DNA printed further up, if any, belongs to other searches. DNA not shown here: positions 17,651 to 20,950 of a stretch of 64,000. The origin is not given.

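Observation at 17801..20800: Single 999-aa protein with two complete PilB/GspE secretion-ATPase modules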

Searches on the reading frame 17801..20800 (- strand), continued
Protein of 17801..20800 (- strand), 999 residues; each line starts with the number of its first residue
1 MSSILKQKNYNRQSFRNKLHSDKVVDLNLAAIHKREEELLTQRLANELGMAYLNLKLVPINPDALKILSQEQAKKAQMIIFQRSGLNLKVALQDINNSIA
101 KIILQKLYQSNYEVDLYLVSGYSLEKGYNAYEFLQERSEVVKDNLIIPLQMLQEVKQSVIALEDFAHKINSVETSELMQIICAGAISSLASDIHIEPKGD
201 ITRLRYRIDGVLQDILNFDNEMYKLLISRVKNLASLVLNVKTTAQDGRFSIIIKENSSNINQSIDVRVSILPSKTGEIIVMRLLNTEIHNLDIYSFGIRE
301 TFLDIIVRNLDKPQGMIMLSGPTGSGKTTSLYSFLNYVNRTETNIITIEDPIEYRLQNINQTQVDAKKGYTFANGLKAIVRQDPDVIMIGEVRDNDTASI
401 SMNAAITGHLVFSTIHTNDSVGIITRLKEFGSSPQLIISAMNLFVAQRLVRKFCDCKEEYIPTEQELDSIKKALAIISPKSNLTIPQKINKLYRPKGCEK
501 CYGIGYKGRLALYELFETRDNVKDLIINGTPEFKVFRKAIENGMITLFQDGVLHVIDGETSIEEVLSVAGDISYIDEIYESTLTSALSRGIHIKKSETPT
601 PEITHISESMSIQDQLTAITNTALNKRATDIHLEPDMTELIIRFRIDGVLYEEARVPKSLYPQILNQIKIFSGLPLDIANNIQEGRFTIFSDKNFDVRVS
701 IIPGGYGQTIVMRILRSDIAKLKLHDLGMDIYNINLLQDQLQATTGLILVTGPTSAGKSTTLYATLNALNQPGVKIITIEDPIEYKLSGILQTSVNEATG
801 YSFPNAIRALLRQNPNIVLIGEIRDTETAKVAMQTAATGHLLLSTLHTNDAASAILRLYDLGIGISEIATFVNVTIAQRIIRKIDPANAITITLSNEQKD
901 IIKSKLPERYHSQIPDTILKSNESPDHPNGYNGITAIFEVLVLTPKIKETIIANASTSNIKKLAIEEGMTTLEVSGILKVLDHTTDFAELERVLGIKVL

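Call 61: find_encoding_contigs(protein=P0030, flank=10000, max_places=1)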
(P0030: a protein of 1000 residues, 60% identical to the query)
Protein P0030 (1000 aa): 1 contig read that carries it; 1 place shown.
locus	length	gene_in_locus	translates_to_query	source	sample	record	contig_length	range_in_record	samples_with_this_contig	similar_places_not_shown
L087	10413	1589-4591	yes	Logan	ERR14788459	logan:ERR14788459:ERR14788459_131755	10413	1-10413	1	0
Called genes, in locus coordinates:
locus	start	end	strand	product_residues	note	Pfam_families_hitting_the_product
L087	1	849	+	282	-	?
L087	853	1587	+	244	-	-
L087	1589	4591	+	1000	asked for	PF20720:nSTAND3 (faint), PF13173:AAA_14 (faint), PF00437:T2SSE, PF12775:AAA_7 (faint), PF13191:AAA_16 (faint), PF13401:AAA_22 (faint), PF13555:AAA_29 (faint), PF00437:T2SSE, +3 more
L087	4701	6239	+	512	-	-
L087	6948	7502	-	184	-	PF01725:Ham1p_like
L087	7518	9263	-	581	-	PF05496:RuvB_N (weak), PF13177:DNA_pol3_delta2, PF13173:AAA_14 (faint), PF13401:AAA_22 (weak), PF00004:AAA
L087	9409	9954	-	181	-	PF13527:Acetyltransf_9, PF13302:Acetyltransf_3, PF13420:Acetyltransf_4, PF13673:Acetyltransf_10, PF00583:Acetyltransf_1, PF17013:Acetyltransf_15 (faint), PF13508:Acetyltransf_7, PF08445:FR47 (weak)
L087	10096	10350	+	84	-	-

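Call 62: predict_structure(alignment_id=A1)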
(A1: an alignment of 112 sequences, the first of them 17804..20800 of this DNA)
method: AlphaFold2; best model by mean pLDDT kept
length: 999 residues; sequences in the alignment: 112
mean_pLDDT: 84.2   pTM: 0.51
mean pLDDT of the five models: 84.2, 83.8, 81.8, 78.4, 77.6
residues with pLDDT >= 90: 306; 70-90: 621; 50-70: 41; < 50: 31
segments of 3 or more residues with pLDDT < 50: 1-22, 135-142
pLDDT, mean of each block of 10 residues (from residue 1): 27 39 58 81 85 82 80 89 87 88 87 90 83 47 75 83 80 81 88 89 89 87 86 80 81 74 83 87 70 79 91 93 84 88 87 78 80 85 89 89 91 92 93 92 93 94 90 88 85 92 89 90 86 88 92 93 88 81 63 68 81 88 87 93 86 89 88 78 85 85 88 78 85 90 90 83 86 84 74 78 80 86 87 88 90 91 91 93 90 91 89 91 82 91 92 85 89 93 92 86
secondary structure, 60 per line:
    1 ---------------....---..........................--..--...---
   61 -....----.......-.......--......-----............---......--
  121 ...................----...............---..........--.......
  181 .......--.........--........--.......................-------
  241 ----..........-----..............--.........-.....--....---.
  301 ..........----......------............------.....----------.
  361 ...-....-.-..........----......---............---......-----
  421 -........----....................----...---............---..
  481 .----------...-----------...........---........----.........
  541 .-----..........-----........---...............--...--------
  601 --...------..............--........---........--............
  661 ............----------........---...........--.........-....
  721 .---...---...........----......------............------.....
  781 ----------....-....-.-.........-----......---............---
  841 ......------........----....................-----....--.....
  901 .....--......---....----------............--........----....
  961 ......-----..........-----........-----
elements in order (helices of 4 or more, strands of 3 or more residues): H16-19 H23-48 H62-65 H70-76 E78-84 E87-92 H98-109 E113-118 H121-139 E144-148 H149-158 H162-171 H174-187 E190-198 E201-208 E211-219 H220-233 E245-254 E260-273 E276-284 H286-290 H293-296 H300-310 E315-320 H327-338 E345-349 E360-363 H372-381 E386-391 H395-406 E410-415 H422-429 H434-440 E441-453 E458-460 H464-475 E492-494 E506-516 H520-527 H532-541 H547-556 H562-569 H573-587 E590-592 H612-625 E628-635 E639-646 E649-657 H658-672 E683-690 E694-704 E707-715 H717-721 H731-741 E746-751 H758-769 E776-780 E791-794 H803-811 E817-822 H826-837 E841-846 H853-860 H865-871 E872-884 E890-893 H896-905 H908-913 E917-920 E931-942 H945-952 H957-966 H972-981 H987-994

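Call 63: search_protein_representatives(protein=window:17804-20800:-)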
Query: 999 residues. Proteins with E-value up to 0.001 (for the whole library): 50221; up to 1e-10: 31896; up to 1e-30: 13739. The best 150 are listed.
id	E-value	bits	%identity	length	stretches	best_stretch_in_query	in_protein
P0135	0.0e+00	1114.2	50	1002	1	7-998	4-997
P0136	0.0e+00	1031.5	42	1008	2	31-886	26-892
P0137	1.7e-269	913.4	46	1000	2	28-892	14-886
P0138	2.8e-256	869.6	46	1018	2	28-884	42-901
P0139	1.1e-253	861.1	43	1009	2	31-813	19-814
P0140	1.4e-248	844.2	44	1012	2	34-886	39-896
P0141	1.0e-225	768.5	41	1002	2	29-884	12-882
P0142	5.6e-219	746.2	43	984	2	35-894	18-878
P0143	1.2e-212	725.2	41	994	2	29-572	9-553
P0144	4.7e-211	720.0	39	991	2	30-729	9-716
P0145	1.1e-208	712.1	41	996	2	29-730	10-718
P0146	6.6e-208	709.6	41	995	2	28-568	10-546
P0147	8.7e-200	682.7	42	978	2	28-863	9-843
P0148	1.8e-161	555.9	65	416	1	603-999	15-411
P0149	1.8e-159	549.3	42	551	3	175-567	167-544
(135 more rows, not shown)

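Call 67: fold_search(model_id=the predicted structure, library=pdb)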
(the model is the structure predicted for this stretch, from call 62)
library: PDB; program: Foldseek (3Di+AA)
matches with E <= 10: 1795; with E <= 0.001: 306
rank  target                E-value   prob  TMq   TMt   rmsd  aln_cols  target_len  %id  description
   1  4pht_C                1.4e-42  1.00  0.26  0.58  23.0       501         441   35  ATPase GspE in complex with the cytoplasmic domain of GspL from the Vibrio vulnificus type II Secretion system (released 2014-11-26)
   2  4pht_A                1.4e-42  1.00  0.26  0.58  23.1       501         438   36  ATPase GspE in complex with the cytoplasmic domain of GspL from the Vibrio vulnificus type II Secretion system (released 2014-11-26)
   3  4pht_B                2.8e-42  1.00  0.26  0.58  23.1       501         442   35  ATPase GspE in complex with the cytoplasmic domain of GspL from the Vibrio vulnificus type II Secretion system (released 2014-11-26)
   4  5zfr_C                4.3e-42  1.00  0.33  0.77   5.4       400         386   40  Crystal structure of PilB, an extension ATPase motor of Type IV pilus, from Geobacter sulfurreducens (released 2018-09-19)
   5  5tsh_E                1.2e-41  1.00  0.36  0.88   3.3       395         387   41  PilB from Geobacter metallireducens bound to AMP-PNP (released 2017-05-17)
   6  5oiu_B                1.8e-41  1.00  0.36  0.91   2.7       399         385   38  Crystal structure of PilF type IV pilus assembly ATPase from Thermus thermophilus (released 2018-08-08)
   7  5it5_A                3.3e-41  1.00  0.36  0.91   2.8       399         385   38  Thermus thermophilus PilB core ATPase region (released 2016-10-19)
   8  5tsh_F                1.6e-40  1.00  0.35  0.89   3.3       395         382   40  PilB from Geobacter metallireducens bound to AMP-PNP (released 2017-05-17)
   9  5tsh_C                1.8e-40  1.00  0.36  0.92   2.8       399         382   40  PilB from Geobacter metallireducens bound to AMP-PNP (released 2017-05-17)
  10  5zfr_A                1.9e-40  1.00  0.36  0.91   2.5       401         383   40  Crystal structure of PilB, an extension ATPase motor of Type IV pilus, from Geobacter sulfurreducens (released 2018-09-19)
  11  5oiu_C                2.1e-40  1.00  0.33  0.76   5.2       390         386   35  Crystal structure of PilF type IV pilus assembly ATPase from Thermus thermophilus (released 2018-08-08)
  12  5zfr_B                2.2e-40  1.00  0.34  0.83   3.7       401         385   40  Crystal structure of PilB, an extension ATPase motor of Type IV pilus, from Geobacter sulfurreducens (released 2018-09-19)
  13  5tsg_B                5.1e-40  1.00  0.36  0.91   2.9       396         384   40  PilB from Geobacter metallireducens bound to ADP (released 2017-05-17)
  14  1p9w                  5.1e-40  1.00  0.33  0.79   5.4       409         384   40  Crystal Structure of Vibrio cholerae putative NTPase EpsE (released 2003-10-14)
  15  5tsh_D                1.5e-39  1.00  0.32  0.78   5.5       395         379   40  PilB from Geobacter metallireducens bound to AMP-PNP (released 2017-05-17)
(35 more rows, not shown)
